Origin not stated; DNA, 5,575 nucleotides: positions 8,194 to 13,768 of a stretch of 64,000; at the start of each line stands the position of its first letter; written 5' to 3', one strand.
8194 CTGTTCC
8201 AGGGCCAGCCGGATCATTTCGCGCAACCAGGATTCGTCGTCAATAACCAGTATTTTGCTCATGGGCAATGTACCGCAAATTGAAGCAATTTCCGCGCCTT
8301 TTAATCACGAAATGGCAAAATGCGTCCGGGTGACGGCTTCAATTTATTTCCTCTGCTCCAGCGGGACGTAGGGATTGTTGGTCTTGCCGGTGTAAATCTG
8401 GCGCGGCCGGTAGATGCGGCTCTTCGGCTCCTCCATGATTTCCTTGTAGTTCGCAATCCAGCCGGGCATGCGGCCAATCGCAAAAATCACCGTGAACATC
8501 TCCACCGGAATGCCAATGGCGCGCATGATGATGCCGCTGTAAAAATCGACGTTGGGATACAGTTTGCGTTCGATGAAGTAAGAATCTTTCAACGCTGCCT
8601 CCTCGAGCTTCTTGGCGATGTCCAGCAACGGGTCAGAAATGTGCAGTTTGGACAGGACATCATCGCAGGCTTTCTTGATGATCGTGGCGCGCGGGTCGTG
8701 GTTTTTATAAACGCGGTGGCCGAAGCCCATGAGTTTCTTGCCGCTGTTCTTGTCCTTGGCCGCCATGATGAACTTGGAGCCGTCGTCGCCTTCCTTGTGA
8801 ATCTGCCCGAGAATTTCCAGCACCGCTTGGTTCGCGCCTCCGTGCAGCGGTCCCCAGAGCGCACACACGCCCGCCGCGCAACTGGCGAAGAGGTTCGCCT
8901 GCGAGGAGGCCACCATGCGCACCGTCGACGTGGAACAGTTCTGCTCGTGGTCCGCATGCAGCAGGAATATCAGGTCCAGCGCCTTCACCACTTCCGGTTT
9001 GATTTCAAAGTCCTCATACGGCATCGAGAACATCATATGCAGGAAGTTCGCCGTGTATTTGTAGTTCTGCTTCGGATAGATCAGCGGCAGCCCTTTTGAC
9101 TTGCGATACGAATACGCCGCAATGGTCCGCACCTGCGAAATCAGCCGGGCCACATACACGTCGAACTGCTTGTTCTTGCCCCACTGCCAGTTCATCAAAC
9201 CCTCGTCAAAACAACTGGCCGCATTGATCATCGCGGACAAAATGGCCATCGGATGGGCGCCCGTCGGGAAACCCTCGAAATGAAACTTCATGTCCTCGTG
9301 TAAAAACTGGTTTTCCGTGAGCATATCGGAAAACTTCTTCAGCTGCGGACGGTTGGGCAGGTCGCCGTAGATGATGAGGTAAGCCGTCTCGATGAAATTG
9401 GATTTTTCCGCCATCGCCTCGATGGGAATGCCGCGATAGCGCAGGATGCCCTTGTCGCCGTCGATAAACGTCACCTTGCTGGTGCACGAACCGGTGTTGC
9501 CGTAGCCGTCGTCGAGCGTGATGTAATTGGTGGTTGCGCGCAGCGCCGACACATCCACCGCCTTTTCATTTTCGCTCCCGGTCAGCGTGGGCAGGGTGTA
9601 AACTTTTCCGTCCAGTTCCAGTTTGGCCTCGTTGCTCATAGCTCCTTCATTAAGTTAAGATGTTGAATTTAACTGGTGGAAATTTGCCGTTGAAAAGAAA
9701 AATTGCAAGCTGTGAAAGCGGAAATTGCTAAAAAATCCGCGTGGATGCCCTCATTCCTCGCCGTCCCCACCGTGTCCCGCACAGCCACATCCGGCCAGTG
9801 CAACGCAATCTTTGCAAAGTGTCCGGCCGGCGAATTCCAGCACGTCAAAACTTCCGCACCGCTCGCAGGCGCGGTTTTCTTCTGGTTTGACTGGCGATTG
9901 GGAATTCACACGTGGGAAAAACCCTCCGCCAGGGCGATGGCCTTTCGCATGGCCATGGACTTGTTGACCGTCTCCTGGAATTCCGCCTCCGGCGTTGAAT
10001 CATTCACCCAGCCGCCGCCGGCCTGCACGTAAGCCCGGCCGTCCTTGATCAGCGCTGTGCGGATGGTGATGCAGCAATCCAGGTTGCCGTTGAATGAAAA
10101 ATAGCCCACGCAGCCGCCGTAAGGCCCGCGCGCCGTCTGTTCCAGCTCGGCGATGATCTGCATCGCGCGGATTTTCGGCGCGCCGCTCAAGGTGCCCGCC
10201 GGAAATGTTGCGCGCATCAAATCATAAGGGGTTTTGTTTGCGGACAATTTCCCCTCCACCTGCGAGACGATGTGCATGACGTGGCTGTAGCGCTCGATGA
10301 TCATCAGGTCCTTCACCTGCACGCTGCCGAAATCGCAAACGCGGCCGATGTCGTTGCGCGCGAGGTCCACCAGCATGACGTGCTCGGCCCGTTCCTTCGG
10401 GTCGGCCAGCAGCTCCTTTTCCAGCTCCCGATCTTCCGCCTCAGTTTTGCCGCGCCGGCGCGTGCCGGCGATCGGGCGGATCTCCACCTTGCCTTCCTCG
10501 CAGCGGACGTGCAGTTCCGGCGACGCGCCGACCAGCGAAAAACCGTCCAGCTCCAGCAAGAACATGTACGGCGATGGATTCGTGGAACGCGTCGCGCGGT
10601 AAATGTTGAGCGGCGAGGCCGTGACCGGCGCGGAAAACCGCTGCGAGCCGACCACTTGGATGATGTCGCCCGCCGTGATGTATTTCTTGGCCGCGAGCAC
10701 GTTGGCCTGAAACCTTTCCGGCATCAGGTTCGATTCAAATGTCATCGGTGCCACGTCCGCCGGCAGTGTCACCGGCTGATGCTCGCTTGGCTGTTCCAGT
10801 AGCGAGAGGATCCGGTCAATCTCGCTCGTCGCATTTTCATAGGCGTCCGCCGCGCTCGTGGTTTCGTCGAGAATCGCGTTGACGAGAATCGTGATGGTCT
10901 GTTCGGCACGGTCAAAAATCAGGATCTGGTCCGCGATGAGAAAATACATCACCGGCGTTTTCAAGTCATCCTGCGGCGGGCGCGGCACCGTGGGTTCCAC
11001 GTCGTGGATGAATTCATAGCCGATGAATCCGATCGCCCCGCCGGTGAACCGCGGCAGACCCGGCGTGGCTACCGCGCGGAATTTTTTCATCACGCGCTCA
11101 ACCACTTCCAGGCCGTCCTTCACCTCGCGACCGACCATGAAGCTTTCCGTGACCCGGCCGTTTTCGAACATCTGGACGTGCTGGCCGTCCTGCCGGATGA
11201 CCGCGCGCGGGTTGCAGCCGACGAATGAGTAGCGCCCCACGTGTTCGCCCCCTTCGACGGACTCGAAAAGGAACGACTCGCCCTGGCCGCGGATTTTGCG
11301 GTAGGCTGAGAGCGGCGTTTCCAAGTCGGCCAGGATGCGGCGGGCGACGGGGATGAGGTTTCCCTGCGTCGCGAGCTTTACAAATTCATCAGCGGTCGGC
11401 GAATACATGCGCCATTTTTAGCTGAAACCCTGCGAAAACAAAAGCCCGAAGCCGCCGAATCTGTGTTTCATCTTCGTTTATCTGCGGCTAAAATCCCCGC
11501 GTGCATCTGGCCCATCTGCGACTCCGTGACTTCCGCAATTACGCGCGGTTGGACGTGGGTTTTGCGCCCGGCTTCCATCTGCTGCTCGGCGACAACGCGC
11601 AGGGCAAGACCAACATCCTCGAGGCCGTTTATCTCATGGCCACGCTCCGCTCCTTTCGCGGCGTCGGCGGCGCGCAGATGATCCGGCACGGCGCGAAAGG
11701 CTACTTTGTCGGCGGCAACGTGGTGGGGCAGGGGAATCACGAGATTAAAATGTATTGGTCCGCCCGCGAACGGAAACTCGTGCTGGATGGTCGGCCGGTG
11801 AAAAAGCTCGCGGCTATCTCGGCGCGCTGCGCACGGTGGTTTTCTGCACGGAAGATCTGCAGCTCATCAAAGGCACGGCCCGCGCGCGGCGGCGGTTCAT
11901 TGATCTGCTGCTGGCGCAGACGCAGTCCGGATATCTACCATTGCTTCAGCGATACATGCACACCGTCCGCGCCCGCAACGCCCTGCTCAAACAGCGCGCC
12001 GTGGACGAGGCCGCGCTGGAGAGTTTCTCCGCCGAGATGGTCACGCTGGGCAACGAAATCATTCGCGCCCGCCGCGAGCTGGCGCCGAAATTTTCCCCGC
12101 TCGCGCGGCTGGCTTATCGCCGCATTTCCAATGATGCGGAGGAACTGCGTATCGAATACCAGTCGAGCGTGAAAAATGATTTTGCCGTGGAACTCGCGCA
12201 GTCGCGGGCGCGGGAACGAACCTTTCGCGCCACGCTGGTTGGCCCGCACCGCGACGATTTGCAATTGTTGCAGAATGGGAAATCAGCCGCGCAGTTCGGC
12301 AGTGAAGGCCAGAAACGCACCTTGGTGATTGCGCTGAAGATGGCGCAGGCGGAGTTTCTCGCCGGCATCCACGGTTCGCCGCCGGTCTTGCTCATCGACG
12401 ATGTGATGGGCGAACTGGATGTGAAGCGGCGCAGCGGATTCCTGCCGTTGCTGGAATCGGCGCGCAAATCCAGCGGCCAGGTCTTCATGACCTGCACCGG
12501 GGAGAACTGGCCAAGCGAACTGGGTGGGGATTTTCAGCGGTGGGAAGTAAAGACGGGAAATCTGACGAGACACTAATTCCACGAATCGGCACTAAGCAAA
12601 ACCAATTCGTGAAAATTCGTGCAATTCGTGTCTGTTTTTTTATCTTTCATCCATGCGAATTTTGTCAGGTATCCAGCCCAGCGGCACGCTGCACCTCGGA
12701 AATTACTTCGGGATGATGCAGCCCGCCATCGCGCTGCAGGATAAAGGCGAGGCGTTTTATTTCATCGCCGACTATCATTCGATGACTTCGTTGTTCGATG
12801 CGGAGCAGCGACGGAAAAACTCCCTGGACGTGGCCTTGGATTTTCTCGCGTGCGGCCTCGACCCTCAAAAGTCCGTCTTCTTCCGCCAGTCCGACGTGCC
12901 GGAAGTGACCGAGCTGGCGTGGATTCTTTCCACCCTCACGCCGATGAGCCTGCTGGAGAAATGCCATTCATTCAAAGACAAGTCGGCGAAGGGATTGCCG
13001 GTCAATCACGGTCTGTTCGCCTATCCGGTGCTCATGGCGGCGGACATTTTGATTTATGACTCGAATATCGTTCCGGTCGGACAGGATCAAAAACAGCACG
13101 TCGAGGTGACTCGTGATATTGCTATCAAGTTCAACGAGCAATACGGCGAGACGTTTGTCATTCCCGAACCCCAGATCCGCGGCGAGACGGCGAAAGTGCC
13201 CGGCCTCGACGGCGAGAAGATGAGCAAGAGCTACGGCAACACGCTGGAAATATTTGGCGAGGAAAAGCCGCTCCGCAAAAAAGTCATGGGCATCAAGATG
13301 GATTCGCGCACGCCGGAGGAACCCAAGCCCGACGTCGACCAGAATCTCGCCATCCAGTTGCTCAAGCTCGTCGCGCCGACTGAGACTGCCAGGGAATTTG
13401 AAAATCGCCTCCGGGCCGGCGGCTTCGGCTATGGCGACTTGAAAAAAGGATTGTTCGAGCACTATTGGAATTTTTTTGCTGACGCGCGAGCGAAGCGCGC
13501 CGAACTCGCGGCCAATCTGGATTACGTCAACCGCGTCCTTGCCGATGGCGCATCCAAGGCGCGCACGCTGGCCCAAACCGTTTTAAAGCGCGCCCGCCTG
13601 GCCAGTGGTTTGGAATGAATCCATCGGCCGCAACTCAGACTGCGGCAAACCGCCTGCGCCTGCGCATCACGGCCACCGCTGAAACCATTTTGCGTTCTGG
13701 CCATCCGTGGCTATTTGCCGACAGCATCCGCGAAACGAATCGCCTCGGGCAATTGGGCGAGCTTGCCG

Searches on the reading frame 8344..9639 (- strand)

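Call 19: search_protein_families(library=pfam, proteins=[window:8344-9639:-], max_evalue=0.001)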
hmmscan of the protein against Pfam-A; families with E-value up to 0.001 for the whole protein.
window:8344-9639:- (431 aa): 1 family
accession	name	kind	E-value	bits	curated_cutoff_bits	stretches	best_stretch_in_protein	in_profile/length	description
PF00285.26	Citrate_synt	-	3.7e-131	437.8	27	1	45-413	1-357/357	Citrate synthase, C-terminal domain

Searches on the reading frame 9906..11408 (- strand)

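Call 19: search_protein_families(library=pfam, proteins=[window:9906-11408:-], max_evalue=0.001)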
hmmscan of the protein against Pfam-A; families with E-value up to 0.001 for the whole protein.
window:9906-11408:- (500 aa): 2 families
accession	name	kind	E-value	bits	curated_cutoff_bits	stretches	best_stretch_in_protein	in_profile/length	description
PF00425.24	Chorismate_bind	-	3.5e-92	309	27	1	231-483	3-257/257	chorismate binding enzyme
PF04715.19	Anth_synt_I_N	-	2.6e-37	128.6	23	1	28-174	1-140/140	Anthranilate synthase component I, N terminal region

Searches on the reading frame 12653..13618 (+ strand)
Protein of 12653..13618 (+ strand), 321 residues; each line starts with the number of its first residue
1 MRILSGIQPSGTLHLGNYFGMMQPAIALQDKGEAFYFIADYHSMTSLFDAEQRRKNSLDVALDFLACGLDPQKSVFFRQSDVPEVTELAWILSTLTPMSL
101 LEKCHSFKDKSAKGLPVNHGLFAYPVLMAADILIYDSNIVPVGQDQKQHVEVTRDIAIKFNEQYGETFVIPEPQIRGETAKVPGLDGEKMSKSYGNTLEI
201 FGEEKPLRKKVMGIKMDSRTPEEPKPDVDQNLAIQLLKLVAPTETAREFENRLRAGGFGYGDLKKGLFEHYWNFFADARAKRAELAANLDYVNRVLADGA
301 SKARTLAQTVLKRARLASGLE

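Call 19: search_protein_families(library=pfam, proteins=[window:12653-13618:+], max_evalue=0.001)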
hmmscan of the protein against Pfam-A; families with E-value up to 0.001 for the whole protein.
window:12653-13618:+ (321 aa): 1 family
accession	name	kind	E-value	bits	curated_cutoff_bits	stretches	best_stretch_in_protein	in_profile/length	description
PF00579.31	tRNA-synt_1b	-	7.4e-59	199.9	21.1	1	1-275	6-291/292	tRNA synthetases class I (W and Y)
